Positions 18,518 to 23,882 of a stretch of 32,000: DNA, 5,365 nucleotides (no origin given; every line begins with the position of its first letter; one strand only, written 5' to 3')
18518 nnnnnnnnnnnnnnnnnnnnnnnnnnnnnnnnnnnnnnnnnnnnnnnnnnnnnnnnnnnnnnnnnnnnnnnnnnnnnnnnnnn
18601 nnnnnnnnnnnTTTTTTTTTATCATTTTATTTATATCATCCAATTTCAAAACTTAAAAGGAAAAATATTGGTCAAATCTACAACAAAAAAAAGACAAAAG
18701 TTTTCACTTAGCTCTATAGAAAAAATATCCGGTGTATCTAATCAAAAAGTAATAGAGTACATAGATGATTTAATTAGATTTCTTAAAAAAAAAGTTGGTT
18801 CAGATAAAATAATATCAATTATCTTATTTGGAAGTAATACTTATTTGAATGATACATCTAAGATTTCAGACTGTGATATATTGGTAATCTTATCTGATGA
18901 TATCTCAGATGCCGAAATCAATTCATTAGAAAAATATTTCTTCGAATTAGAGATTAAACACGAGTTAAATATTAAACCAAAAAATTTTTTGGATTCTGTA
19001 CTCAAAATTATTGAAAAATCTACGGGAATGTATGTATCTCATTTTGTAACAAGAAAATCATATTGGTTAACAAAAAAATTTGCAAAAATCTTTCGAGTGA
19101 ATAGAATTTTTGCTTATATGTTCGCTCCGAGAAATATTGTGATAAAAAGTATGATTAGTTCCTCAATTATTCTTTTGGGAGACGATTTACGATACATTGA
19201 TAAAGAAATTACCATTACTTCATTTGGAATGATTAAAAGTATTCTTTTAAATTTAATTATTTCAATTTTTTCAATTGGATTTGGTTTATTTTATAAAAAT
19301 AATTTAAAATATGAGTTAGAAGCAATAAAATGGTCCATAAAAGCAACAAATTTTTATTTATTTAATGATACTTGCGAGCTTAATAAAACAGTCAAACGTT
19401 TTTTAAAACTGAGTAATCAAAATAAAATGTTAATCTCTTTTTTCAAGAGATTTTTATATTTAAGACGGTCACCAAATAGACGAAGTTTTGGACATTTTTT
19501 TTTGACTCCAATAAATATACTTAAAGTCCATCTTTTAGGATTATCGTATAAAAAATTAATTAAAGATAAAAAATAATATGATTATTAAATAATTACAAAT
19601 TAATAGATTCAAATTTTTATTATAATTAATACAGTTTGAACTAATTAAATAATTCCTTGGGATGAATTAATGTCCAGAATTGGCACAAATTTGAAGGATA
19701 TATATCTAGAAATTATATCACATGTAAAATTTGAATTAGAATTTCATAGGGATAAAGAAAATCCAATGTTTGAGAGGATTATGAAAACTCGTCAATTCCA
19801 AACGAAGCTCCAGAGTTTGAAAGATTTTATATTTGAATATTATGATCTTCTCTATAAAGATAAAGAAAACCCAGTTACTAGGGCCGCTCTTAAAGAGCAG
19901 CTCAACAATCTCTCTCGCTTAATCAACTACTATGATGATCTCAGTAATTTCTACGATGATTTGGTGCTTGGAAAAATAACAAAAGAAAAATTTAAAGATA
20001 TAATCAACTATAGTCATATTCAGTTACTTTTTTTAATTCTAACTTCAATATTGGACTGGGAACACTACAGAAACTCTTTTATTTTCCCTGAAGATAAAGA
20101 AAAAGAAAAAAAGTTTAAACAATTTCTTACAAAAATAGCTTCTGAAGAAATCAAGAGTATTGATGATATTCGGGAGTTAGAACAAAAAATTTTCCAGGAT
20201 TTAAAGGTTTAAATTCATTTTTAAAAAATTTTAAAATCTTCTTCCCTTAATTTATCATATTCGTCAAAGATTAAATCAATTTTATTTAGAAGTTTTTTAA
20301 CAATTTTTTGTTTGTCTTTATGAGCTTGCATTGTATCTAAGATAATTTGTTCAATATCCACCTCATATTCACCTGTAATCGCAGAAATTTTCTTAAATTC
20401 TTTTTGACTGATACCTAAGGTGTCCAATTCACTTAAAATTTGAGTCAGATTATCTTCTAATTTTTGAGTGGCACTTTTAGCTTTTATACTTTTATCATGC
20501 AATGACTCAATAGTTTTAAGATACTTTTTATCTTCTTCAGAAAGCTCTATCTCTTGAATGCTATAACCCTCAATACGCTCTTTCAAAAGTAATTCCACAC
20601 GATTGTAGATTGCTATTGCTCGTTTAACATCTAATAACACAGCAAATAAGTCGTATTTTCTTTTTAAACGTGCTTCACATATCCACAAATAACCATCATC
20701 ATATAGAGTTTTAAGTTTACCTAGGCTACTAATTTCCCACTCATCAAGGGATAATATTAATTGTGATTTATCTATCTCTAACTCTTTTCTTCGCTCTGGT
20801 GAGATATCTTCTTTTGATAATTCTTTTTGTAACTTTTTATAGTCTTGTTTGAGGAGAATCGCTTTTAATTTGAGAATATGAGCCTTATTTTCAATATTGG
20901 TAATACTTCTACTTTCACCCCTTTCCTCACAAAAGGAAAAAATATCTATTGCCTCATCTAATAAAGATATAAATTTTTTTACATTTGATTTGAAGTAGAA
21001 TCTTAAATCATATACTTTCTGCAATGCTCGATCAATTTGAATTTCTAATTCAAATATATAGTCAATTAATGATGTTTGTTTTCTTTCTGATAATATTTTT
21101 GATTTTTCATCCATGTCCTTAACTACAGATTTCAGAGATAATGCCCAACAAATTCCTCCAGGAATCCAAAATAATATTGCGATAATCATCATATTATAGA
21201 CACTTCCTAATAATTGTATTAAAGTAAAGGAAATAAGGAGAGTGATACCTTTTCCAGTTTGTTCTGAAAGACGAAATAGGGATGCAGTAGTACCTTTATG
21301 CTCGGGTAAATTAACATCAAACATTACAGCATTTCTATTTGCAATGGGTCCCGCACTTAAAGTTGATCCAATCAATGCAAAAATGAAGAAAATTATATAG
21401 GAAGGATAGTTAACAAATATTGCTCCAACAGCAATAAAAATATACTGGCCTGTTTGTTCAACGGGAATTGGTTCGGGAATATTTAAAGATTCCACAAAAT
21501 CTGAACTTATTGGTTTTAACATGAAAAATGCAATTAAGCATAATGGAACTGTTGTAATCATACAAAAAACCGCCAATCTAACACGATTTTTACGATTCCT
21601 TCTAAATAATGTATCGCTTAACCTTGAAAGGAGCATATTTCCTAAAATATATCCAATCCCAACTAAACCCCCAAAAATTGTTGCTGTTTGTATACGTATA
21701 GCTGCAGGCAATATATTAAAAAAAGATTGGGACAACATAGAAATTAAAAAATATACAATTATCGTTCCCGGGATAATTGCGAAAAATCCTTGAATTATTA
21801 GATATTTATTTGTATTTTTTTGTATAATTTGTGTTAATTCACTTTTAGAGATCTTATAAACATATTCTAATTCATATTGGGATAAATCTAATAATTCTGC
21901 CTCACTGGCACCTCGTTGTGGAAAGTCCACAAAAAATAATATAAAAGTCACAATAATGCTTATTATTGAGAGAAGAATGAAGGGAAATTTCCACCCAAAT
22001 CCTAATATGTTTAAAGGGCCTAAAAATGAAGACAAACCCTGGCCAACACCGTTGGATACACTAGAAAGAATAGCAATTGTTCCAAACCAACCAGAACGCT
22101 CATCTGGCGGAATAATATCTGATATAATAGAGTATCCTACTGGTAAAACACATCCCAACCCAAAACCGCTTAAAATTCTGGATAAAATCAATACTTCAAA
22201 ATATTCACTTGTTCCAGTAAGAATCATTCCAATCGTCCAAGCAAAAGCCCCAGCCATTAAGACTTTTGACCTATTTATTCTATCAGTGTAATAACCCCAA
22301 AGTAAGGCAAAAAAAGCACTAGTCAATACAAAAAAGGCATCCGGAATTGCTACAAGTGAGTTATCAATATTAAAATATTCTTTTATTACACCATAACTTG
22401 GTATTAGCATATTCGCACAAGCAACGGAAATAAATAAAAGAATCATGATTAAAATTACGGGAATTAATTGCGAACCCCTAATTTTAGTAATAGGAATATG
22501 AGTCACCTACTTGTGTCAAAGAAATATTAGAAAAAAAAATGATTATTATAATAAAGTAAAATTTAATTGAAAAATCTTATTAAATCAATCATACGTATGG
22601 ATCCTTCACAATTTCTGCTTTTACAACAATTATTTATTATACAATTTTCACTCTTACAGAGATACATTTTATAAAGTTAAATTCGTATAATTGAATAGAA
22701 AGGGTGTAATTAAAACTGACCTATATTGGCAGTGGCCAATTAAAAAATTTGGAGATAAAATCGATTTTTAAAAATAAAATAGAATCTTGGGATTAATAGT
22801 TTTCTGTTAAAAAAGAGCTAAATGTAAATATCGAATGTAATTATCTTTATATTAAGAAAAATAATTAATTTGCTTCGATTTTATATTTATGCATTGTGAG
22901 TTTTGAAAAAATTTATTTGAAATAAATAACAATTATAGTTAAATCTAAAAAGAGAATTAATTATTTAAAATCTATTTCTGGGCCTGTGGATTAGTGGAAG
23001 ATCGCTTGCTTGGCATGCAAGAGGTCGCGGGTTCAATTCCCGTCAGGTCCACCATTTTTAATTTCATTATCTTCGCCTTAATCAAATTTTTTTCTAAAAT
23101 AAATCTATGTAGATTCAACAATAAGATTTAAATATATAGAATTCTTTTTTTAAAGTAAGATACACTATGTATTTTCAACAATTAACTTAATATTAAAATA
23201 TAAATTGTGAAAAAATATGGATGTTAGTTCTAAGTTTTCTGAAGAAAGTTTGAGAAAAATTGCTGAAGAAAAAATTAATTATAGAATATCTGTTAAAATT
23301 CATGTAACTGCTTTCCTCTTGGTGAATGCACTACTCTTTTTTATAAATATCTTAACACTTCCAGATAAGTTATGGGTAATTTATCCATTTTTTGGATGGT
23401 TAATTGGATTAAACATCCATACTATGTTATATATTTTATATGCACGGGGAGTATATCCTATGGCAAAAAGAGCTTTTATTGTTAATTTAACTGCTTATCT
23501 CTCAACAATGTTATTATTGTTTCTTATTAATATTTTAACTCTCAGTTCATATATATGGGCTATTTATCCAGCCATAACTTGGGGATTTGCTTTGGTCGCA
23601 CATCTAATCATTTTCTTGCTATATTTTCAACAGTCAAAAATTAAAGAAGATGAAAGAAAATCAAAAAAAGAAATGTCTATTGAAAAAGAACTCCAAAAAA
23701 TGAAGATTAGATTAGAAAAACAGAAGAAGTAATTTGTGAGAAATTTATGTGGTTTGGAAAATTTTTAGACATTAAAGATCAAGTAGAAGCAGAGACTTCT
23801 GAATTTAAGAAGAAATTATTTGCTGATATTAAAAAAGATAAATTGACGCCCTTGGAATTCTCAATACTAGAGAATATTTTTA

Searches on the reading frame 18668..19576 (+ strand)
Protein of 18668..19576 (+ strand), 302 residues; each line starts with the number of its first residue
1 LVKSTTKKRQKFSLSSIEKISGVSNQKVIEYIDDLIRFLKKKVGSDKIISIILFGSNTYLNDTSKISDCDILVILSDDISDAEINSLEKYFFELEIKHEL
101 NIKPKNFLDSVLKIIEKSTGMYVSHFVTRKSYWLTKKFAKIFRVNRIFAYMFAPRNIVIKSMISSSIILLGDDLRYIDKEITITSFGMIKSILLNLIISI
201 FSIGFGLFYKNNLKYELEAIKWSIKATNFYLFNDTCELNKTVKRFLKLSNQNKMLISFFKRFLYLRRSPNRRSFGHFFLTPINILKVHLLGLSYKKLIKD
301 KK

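Call 36: search_protein_families(library=pfam, proteins=[window:18668-19576:+], max_evalue=0.001)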
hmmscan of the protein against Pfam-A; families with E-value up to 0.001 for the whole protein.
window:18668-19576:+ (302 aa): 2 families
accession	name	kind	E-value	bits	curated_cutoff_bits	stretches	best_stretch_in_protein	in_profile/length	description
PF18765.7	Polbeta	-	0.0005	20.6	26.9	0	37-101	5-65/93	Polymerase beta, Nucleotidyltransferase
PF01909.29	NTP_transf_2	-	0.00082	20.2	21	0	33-108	2-77/93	Nucleotidyltransferase domain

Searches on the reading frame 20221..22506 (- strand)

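Call 36: search_protein_families(library=pfam, proteins=[window:20221-22506:-], max_evalue=0.001)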
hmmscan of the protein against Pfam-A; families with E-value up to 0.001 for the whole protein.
window:20221-22506:- (761 aa): 2 families
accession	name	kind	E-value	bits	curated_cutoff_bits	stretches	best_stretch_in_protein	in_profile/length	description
PF07690.21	MFS_1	-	4.6e-39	134.8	33.4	1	20-328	1-291/347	Major Facilitator Superfamily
PF00083.30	Sugar_tr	-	5.6e-09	35.8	22.3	1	57-194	53-192/452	Sugar (and other) transporter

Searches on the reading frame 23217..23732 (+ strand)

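Call 36: search_protein_families(library=pfam, proteins=[window:23217-23732:+], max_evalue=0.001)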
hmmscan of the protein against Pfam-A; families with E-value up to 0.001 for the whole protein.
window:23217-23732:+ (171 aa): 1 family
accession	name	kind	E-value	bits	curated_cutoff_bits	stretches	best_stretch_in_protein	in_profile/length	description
PF13239.11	2TM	-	1.1e-19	70.6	24.8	2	84-153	10-78/79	2TM domain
